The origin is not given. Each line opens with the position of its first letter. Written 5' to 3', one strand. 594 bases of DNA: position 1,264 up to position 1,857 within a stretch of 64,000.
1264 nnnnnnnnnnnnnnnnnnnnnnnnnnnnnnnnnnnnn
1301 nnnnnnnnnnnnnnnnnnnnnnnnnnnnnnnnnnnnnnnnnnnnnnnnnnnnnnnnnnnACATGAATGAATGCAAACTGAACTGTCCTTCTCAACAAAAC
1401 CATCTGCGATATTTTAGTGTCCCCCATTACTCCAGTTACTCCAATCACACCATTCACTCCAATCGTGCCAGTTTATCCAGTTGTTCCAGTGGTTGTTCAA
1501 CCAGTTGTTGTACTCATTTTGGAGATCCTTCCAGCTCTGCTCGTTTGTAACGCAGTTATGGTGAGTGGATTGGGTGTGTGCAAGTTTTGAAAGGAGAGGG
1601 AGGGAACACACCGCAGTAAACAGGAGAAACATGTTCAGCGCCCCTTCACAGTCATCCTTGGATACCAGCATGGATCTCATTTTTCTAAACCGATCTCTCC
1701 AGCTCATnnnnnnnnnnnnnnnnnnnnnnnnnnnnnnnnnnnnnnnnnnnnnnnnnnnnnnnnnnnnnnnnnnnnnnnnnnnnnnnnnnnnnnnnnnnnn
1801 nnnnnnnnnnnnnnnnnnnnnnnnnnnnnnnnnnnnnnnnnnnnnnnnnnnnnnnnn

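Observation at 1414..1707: A 97-aa peptide with a perfect (Trp-x-x)7 repeat, encoded by a 9-bp-periodic DNA tract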

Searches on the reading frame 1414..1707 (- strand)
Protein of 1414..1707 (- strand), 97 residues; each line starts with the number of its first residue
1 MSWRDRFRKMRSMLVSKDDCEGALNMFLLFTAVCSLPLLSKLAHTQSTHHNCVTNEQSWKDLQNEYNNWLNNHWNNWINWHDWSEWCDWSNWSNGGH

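Call 3: search_protein_families(library=ncbifam, proteins=[window:1414-1707:-], max_evalue=0.1)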
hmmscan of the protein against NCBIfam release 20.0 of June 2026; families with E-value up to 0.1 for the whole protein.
window:1414-1707:- (97 aa): 0 families

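Call 4: search_protein_families(library=pfam, proteins=[window:1414-1707:-], max_evalue=0.1)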
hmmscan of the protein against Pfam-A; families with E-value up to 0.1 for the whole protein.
window:1414-1707:- (97 aa): 0 families

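Call 8: find_homologous_proteins(query=window:1414-1707:-, max_evalue=10)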
Query window:1414-1707:- (97 aa): 1 proteins with E <= 10 among 1 candidates.
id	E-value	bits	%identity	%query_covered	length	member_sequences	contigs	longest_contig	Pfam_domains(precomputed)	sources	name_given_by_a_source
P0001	3.3e-59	216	98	98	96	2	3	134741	-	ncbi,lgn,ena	-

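Call 16: find_encoding_contigs(protein=P0001, flank=10000, max_places=6)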
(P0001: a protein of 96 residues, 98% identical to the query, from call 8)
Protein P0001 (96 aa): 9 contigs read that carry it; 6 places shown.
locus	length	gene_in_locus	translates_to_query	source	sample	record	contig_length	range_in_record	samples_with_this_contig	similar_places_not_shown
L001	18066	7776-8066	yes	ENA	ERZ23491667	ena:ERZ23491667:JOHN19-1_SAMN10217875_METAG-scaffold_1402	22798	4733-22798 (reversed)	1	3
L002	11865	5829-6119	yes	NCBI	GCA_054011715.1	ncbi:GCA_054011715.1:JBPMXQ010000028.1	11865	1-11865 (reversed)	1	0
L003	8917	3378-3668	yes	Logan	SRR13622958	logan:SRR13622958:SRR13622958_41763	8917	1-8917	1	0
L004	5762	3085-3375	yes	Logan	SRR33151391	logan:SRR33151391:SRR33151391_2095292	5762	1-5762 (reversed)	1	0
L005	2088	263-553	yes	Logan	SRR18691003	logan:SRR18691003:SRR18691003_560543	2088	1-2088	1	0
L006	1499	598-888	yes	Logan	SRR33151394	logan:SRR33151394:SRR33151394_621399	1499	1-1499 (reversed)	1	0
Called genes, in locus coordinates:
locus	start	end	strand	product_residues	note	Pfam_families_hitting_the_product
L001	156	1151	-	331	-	-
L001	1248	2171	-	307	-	-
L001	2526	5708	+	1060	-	PF00133:tRNA-synt_1, PF09334:tRNA-synt_1g, PF08264:Anticodon_1, PF19302:DUF5915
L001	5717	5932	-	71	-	-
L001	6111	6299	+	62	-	-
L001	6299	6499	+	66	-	-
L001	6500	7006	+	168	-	-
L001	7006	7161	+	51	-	-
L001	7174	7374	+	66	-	-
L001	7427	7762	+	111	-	PF27806:HxsD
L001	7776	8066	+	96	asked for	-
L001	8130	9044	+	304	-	PF13353:Fer4_12, PF04055:Radical_SAM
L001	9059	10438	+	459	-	PF04055:Radical_SAM, PF13353:Fer4_12 (weak)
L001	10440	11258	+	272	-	-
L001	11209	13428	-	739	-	-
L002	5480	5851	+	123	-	PF27806:HxsD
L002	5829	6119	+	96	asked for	-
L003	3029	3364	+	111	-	PF27806:HxsD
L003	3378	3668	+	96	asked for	-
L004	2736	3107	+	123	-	PF27806:HxsD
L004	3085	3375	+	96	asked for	-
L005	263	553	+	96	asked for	-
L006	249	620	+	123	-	PF27806:HxsD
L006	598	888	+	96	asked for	-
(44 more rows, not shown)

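Call 17: find_encoding_contigs(protein=window:1414-1707:-, flank=10000, max_places=6)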
Protein window:1414-1707:- (97 aa): 6 contigs read that carry it; 5 places shown.
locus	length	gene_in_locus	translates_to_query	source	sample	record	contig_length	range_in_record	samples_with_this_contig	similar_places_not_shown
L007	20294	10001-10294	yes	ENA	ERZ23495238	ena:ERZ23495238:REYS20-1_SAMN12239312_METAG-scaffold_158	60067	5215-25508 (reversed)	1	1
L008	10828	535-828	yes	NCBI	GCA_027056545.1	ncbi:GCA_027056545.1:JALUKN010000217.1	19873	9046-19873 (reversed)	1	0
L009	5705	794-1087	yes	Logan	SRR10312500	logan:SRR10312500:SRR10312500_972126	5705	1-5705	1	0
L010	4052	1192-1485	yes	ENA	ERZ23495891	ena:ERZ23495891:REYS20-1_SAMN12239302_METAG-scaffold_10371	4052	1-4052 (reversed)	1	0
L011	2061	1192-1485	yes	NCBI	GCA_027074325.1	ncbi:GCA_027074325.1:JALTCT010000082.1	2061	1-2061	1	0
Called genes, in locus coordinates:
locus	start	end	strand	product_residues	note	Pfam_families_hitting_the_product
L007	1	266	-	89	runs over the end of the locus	PF00276:Ribosomal_L23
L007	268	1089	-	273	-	PF00573:Ribosomal_L4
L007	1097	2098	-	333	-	PF00297:Ribosomal_L3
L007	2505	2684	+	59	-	-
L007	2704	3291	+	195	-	PF11969:DcpS_C, PF01230:HIT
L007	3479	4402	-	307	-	-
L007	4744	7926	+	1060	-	PF00133:tRNA-synt_1, PF09334:tRNA-synt_1g, PF08264:Anticodon_1, PF19302:DUF5915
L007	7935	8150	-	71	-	-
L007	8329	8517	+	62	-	-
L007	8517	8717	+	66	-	-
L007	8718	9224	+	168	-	-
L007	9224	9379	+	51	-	-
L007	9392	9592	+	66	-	-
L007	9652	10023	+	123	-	PF27806:HxsD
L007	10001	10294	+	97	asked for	-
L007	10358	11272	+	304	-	PF13353:Fer4_12, PF04055:Radical_SAM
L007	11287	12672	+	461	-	PF04055:Radical_SAM, PF13353:Fer4_12 (weak)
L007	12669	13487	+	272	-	-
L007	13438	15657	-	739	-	-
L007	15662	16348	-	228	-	-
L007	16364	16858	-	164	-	-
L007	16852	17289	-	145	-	-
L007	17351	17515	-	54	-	-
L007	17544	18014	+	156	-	-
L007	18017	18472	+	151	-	-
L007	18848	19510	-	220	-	PF01965:DJ-1_PfpI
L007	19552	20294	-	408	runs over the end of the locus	PF01979:Amidohydro_1, PF07969:Amidohydro_3 (faint)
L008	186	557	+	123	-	PF27806:HxsD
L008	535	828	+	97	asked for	-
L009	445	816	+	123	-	PF27806:HxsD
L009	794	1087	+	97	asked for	-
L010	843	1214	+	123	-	PF27806:HxsD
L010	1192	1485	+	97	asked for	-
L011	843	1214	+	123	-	PF27806:HxsD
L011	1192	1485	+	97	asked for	-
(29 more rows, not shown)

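Call 19: search_protein_families(library=ncbifam, proteins=[L007:11287-12672:+, L007:12669-13487:+, L007:9652-10023:+, L007:13438-15657:-, L007:15662-16348:-, L007:16364-16858:-, L007:16852-17289:-], max_evalue=0.01)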
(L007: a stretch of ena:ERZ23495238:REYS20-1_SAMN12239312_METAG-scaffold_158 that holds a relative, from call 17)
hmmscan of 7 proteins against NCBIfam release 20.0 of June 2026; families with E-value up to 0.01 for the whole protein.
L007:11287-12672:+ (461 aa): 75 families (the best 25 are shown)
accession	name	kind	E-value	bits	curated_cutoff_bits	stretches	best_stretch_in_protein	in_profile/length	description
TIGR03978.1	rSAM_paired_1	equivalog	3.6e-74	250.2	370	1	11-441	7-452/466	His-Xaa-Ser system radical SAM maturase HxsB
NF047865.1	rSAM_PapB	equivalog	1.1e-41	143.2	340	1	85-413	5-324/330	PapB family radical SAM/SPASM ranthipeptide maturase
TIGR03942.1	sulfatase_rSAM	equivalog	2.7e-34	118.8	349.45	1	91-439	9-356/363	anaerobic sulfatase maturase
NF040492.1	not_ScfB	exception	5.5e-34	117.8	855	1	42-421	60-432/450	ScfB-related radical SAM/SPASM orphan maturase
TIGR03906.1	quino_hemo_SAM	equivalog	1.6e-32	112.8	453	1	44-411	60-420/467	quinohemoprotein amine dehydrogenase maturation protein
TIGR04064.1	rSAM_nif11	equivalog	5.6e-32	111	518.7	1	68-427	64-420/459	nif11-like peptide radical SAM maturase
NF041298.1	rSAM_mat_DynA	equivalog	3.9e-31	108.3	450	1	88-410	6-326/356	dynobactin maturation radical SAM/SPASM protein DynA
TIGR04068.1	rSAM_ocin_clost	equivalog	5.9e-31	107.8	500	1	42-406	44-421/462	Cys-rich peptide radical SAM maturase CcpM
NF038107.1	rSAM_NF038107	equivalog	7.3e-31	107.4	600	1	11-229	11-235/444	Cys-every-fifth radical SAM/SPASM peptide maturase CefB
TIGR03974.1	rSAM_six_Cys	equivalog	1.9e-29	102.8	425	1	48-423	66-434/451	thioether cross-link-forming SCIFF peptide maturase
TIGR04280.1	geopep_mat_rSAM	hypoth_equivalog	1e-28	100.5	400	1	17-224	19-227/428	geopeptide radical SAM maturase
TIGR04115.1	rSAM_Cxxx_rpt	equivalog_domain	5.1e-27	95.3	350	1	84-417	3-337/359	radical SAM peptide maturase, CXXX-repeat target family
NF035951.1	rSAM_RumMC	equivalog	4e-24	85.2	720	1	42-231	72-263/510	RumMC family radical SAM sactipeptide maturase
NF010321.0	PRK13758.1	equivalog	9.6e-23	80.9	441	1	92-439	14-361/370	anaerobic sulfatase-maturase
TIGR04083.1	rSAM_pep_methan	hypoth_equivalog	2e-22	79.6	300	1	86-406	3-311/376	TIGR04083 family peptide-modifying radical SAM enzyme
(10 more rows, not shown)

L007:12669-13487:+ (272 aa): 0 families

L007:9652-10023:+ (123 aa): 1 family
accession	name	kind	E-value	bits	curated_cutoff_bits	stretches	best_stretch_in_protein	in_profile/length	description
TIGR03976.1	chp_LLNDYxLRE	equivalog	5.2e-08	33.2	50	1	19-100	3-86/90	His-Xaa-Ser system protein HxsD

L007:13438-15657:- (739 aa): 0 families

L007:15662-16348:- (228 aa): 0 families

L007:16364-16858:- (164 aa): 0 families

L007:16852-17289:- (145 aa): 0 families

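Call 20: search_protein_families(library=pfam, proteins=[L007:11287-12672:+, L007:12669-13487:+, L007:9652-10023:+, L007:13438-15657:-, L007:15662-16348:-, L007:16364-16858:-, L007:16852-17289:-], max_evalue=0.01)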
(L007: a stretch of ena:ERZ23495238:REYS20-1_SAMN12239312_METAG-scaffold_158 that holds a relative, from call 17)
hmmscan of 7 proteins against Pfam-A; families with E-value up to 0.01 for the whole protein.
L007:11287-12672:+ (461 aa): 3 families
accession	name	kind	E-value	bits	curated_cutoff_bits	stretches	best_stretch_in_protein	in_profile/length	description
PF04055.27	Radical_SAM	-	2.3e-16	60.8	29.5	1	87-241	1-149/166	Radical SAM superfamily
PF13353.11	Fer4_12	-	6.9e-07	30.1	22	1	92-216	14-131/137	4Fe-4S single cluster domain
PF13186.11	SPASM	-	4.1e-05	24.2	21.5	1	336-396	1-66/67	Iron-sulfur cluster-binding domain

L007:12669-13487:+ (272 aa): 0 families

L007:9652-10023:+ (123 aa): 0 families

L007:13438-15657:- (739 aa): 0 families

L007:15662-16348:- (228 aa): 0 families

L007:16364-16858:- (164 aa): 0 families

L007:16852-17289:- (145 aa): 0 families

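Call 32: find_homologous_proteins(query=A1, max_evalue=10)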
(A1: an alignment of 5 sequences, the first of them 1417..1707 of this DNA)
Query A1 (5 sequences) (97 aa, profile of the alignment): 5 proteins with E <= 10 among 997 candidates.
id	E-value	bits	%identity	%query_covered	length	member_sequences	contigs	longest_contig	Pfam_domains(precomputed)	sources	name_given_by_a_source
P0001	4.2e-42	160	98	98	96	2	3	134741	-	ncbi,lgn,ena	-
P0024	4.5e-37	144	51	99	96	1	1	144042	-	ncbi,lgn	-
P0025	9.7e-33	130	35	97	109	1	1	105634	-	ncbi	-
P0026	2.7e-30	122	42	46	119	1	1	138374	-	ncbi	-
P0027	5.9e-2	32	29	97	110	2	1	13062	-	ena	-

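Call 34: find_encoding_contigs(protein=P0027, flank=8000, max_places=2)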
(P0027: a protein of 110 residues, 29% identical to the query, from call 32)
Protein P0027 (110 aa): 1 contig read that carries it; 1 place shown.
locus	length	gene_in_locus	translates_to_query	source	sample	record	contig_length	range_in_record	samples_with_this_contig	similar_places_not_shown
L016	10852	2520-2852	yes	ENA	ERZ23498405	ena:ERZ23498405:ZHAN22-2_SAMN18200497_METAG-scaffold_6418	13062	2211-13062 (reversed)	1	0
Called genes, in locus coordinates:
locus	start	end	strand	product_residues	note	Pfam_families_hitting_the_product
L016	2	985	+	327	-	?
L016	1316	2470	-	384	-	PF00108:Thiolase_N, PF00109:ketoacyl-synt (weak), PF22691:Thiolase_C_1, PF02803:Thiolase_C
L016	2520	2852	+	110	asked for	-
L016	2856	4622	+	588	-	PF04055:Radical_SAM, PF13353:Fer4_12 (faint), PF04055:Radical_SAM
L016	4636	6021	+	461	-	PF13353:Fer4_12 (weak), PF04055:Radical_SAM, PF13186:SPASM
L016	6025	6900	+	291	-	-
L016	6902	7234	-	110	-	-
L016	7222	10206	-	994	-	-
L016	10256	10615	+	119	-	PF01900:RNase_P_Rpp14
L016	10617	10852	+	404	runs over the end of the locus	PF00483:NTP_transferase, PF12804:NTP_transf_3, PF25247:LbH_GLGC (faint), PF21711:DCTN5 (weak), PF25084:LbH_EIF2B, PF25087:GMPPB_C (weak), PF00132:Hexapep, PF25087:GMPPB_C, +1 more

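Call 43: search_protein_representatives(alignment_id=A2)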
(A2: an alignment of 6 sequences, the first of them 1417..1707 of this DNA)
Query: 6 sequences, 97 profile positions. Proteins with E-value up to 0.001 (for the whole library): 11; up to 1e-10: 4; up to 1e-30: 3. The best 11 are listed.
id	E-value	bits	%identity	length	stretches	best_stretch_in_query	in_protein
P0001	1.9e-40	153.3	-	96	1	1-96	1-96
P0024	3.0e-34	133.5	-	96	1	1-96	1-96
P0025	5.6e-32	126.1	-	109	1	1-96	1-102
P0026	1.2e-28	115.4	-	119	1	1-92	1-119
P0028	1.3e-08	51.2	-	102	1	1-96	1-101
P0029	7.2e-06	42.5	-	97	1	1-83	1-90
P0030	5.6e-04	36.4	-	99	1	1-82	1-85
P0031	5.7e-04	36.4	-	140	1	48-95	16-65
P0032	5.9e-04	36.3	-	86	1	32-94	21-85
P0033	7.4e-04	36.0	-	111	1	67-96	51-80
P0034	7.8e-04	35.9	-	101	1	1-93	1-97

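Call 46: find_encoding_contigs(protein=P0033, flank=6000, max_places=2)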
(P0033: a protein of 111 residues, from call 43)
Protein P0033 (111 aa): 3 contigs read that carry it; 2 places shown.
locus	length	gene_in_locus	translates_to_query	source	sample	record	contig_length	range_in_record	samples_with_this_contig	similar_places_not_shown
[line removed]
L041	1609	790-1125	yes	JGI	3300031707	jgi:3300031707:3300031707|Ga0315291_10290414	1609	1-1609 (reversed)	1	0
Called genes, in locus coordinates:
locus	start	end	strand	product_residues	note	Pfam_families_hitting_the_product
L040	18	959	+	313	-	PF04055:Radical_SAM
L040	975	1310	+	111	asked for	-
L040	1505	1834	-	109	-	?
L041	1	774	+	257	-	?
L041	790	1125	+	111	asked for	-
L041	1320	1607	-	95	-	?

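Call 47: find_encoding_contigs(protein=P0028, flank=8000, max_places=2)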
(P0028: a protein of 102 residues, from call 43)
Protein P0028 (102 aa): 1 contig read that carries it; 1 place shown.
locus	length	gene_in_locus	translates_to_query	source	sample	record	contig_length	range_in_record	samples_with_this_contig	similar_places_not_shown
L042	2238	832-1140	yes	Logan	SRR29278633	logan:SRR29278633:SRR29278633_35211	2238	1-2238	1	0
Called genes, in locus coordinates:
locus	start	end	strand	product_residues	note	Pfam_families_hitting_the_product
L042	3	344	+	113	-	?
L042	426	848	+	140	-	PF27806:HxsD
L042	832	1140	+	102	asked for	-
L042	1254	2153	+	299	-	PF04055:Radical_SAM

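Call 48: search_protein_families(library=ncbifam, proteins=[L040:18-959:+, L016:2856-4622:+, L016:4636-6021:+, L016:6025-6900:+], max_evalue=0.001)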
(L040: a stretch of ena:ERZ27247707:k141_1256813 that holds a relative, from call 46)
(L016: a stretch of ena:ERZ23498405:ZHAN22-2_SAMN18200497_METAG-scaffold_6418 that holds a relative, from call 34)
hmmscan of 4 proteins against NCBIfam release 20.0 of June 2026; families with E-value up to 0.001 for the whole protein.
L040:18-959:+ (313 aa): 49 families (the best 25 are shown)
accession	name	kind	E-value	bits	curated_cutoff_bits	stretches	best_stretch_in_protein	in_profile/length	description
TIGR03977.1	rSAM_pair_HxsC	equivalog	4.2e-37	127.6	267.9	1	11-248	34-264/292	His-Xaa-Ser system radical SAM maturase HxsC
TIGR04054.1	rSAM_NirJ1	equivalog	1.1e-21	76.9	650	1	4-223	38-248/387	putative heme d1 biosynthesis radical SAM protein NirJ1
TIGR04546.1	rSAM_ahbC_deAc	equivalog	7.2e-19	67.8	650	1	3-241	40-267/390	12,18-didecarboxysiroheme deacetylase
TIGR04051.1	rSAM_NirJ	equivalog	4.2e-17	62.2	515.45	1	5-223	5-214/354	heme d1 biosynthesis radical SAM protein NirJ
NF038332.1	rSAM_rare_HxsC4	exception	6.4e-15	55.1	500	1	4-169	16-181/335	radical SAM protein HxsC4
NF045574.1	sacti_mat_StsB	exception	5.1e-14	52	625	1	2-189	96-276/466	StsB family radical SAM/SPASM domain sactipeptide maturase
TIGR02668.1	moaA_archaeal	equivalog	7.3e-14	51.4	325.25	1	7-173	15-177/303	GTP 3',8-cyclase MoaA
TIGR04545.1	rSAM_ahbD_hemeb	equivalog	4.2e-13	49.5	500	1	9-203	7-196/339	heme b synthase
NF001199.0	PRK00164.2-1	equivalog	5.8e-13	48.6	231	1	8-171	18-177/308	GTP 3',8-cyclase MoaA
TIGR04250.1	SCM_rSAM_ScmE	equivalog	1.6e-12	47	400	1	7-172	8-168/358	SynChlorMet cassette radical SAM/SPASM protein ScmE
TIGR03962.1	mycofact_rSAM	equivalog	2.5e-12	46.6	265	1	8-190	18-193/339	mycofactocin radical SAM maturase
TIGR04466.1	rSAM_BlsE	equivalog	4e-12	46.2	400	1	9-172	10-165/327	cytosylglucuronate decarboxylase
TIGR02666.1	moaA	equivalog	4.2e-12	45.7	284.05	1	8-172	16-183/336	GTP 3',8-cyclase MoaA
TIGR04303.1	GeoRSP_rSAM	equivalog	7.6e-12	45.4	400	1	6-202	9-198/325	GeoRSP system radical SAM/SPASM protein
TIGR04053.2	TIGR04053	equivalog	1.6e-11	44.1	395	1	13-208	19-210/366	TIGR04053 family radical SAM/SPASM domain-containing protein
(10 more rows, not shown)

L016:2856-4622:+ (588 aa): 49 families (the best 25 are shown)
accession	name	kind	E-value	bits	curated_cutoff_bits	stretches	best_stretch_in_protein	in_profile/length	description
TIGR03977.1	rSAM_pair_HxsC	equivalog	9.8e-90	300.4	267.9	2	11-285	33-291/292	His-Xaa-Ser system radical SAM maturase HxsC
NF038332.1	rSAM_rare_HxsC4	exception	2.4e-54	184.8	500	3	303-489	13-203/335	radical SAM protein HxsC4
TIGR02668.1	moaA_archaeal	equivalog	5.7e-40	137.2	325.25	2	309-470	15-178/303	GTP 3',8-cyclase MoaA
NF001199.0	PRK00164.2-1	equivalog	8.1e-38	130.3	231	2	309-479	17-184/308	GTP 3',8-cyclase MoaA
NF045646.2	rSAM_Se_TrsS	equivalog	1.1e-34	119.7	490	2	11-193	94-275/441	radical SAM (seleno)protein TrsS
NF050035.1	rSAM_WgK_link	exception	1.2e-34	119.9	650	2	9-220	15-218/367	radical SAM/SPASM peptide maturase WgkB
TIGR04250.1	SCM_rSAM_ScmE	equivalog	7.2e-34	117.2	400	2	11-221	11-216/358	SynChlorMet cassette radical SAM/SPASM protein ScmE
TIGR04545.1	rSAM_ahbD_hemeb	equivalog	9.8e-34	117.3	500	2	306-532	2-222/339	heme b synthase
TIGR04054.1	rSAM_NirJ1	equivalog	4.2e-33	114.5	650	2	292-510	24-243/387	putative heme d1 biosynthesis radical SAM protein NirJ1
TIGR04051.1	rSAM_NirJ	equivalog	3.1e-30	105.3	515.45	2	306-491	4-187/354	heme d1 biosynthesis radical SAM protein NirJ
TIGR02666.1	moaA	equivalog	5e-29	101.3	284.05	2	310-467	16-182/336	GTP 3',8-cyclase MoaA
TIGR04546.1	rSAM_ahbC_deAc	equivalog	5.8e-29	101.1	650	2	295-468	30-203/390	12,18-didecarboxysiroheme deacetylase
TIGR04053.2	TIGR04053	equivalog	6.8e-29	101.2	395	2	304-506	8-212/366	TIGR04053 family radical SAM/SPASM domain-containing protein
TIGR04251.1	SCM_rSAM_ScmF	equivalog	1.1e-28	100.7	400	2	5-169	6-169/353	SynChlorMet cassette radical SAM/SPASM protein ScmF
TIGR04055.1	rSAM_NirJ2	equivalog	6.2e-28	98.3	500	2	308-488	4-182/326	putative heme d1 biosynthesis radical SAM protein NirJ2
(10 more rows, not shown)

L016:4636-6021:+ (461 aa): 69 families (the best 25 are shown)
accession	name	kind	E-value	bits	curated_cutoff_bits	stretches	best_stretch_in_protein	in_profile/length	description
TIGR03978.1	rSAM_paired_1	equivalog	8.4e-89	298.5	370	1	11-454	7-463/466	His-Xaa-Ser system radical SAM maturase HxsB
NF047865.1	rSAM_PapB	equivalog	5.8e-45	153.9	340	1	89-413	8-320/330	PapB family radical SAM/SPASM ranthipeptide maturase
NF041298.1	rSAM_mat_DynA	equivalog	3.2e-35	121.7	450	1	87-445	4-354/356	dynobactin maturation radical SAM/SPASM protein DynA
TIGR03974.1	rSAM_six_Cys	equivalog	1.6e-34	119.6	425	1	38-420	54-427/451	thioether cross-link-forming SCIFF peptide maturase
NF040492.1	not_ScfB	exception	2.8e-34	118.8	855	1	57-438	68-442/450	ScfB-related radical SAM/SPASM orphan maturase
NF038107.1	rSAM_NF038107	equivalog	1.1e-33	116.7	600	2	14-240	14-243/444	Cys-every-fifth radical SAM/SPASM peptide maturase CefB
TIGR04064.1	rSAM_nif11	equivalog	9.1e-33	113.6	518.7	1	42-410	42-401/459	nif11-like peptide radical SAM maturase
TIGR04068.1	rSAM_ocin_clost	equivalog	2.1e-32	112.6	500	1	30-230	24-232/462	Cys-rich peptide radical SAM maturase CcpM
TIGR03906.1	quino_hemo_SAM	equivalog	4.8e-32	111.2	453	1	80-419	90-424/467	quinohemoprotein amine dehydrogenase maturation protein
TIGR03942.1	sulfatase_rSAM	equivalog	2e-31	109.4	349.45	1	91-410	8-325/363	anaerobic sulfatase maturase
TIGR04280.1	geopep_mat_rSAM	hypoth_equivalog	6.7e-28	97.8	400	1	16-225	18-225/428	geopeptide radical SAM maturase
TIGR04163.1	rSAM_cobopep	equivalog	2.6e-26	92.4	375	1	57-425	38-403/428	peptide-modifying radical SAM enzyme CbpB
TIGR04083.1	rSAM_pep_methan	hypoth_equivalog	2.2e-25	89.4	300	1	91-447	7-346/376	TIGR04083 family peptide-modifying radical SAM enzyme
TIGR04115.1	rSAM_Cxxx_rpt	equivalog_domain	3.9e-25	89.1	350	1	89-418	7-334/359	radical SAM peptide maturase, CXXX-repeat target family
NF035951.1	rSAM_RumMC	equivalog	2.4e-24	85.9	720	1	50-229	77-258/510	RumMC family radical SAM sactipeptide maturase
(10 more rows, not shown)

L016:6025-6900:+ (291 aa): 0 families

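Call 49: find_encoding_contigs(protein=P0031, flank=6000, max_places=2)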
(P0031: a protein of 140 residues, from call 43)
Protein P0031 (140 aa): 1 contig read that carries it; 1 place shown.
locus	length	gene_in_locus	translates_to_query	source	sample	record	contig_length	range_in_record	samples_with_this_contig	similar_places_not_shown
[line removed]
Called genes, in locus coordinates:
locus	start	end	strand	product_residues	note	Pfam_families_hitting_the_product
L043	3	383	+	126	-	?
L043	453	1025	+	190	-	PF01613:Flavin_Reduct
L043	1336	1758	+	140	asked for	-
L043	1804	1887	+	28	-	?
